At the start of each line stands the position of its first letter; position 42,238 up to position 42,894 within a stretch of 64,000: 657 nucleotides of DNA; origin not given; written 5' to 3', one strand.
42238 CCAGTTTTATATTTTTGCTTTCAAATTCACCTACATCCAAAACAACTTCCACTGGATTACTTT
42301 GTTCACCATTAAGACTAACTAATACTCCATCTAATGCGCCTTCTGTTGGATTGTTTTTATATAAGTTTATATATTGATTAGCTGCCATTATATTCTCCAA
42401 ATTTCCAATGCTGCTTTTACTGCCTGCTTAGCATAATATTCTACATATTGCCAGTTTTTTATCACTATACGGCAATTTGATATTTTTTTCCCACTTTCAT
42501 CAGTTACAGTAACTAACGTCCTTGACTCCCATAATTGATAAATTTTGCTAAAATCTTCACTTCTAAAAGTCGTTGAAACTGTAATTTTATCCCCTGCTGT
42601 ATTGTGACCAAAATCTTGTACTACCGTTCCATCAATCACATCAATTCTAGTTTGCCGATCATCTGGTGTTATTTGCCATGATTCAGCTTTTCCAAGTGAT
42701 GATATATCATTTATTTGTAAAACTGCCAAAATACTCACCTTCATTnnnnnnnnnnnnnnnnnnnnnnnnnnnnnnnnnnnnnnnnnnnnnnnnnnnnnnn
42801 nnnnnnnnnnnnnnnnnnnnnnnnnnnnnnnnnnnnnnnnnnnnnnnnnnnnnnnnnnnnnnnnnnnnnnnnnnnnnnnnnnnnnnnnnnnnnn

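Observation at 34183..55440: Mosaic composition: AT-rich morphogenesis block inside an otherwise ~50% GC phage, highly similar in protein but not nucleotide to prophage 1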

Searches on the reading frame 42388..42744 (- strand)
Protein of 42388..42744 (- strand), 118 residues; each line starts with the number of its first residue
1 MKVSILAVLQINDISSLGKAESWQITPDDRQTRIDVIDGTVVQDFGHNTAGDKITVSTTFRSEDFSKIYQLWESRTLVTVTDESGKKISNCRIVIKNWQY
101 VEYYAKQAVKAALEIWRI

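Call 14: search_protein_families(library=phrogs, proteins=[window:42388-42744:-], max_evalue=0.001)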
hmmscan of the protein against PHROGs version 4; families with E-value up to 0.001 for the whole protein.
window:42388-42744:- (118 aa): 1 family
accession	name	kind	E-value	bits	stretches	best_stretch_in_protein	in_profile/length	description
phrog_17796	-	unknown function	1.3e-31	110.1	1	7-118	19-128/128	-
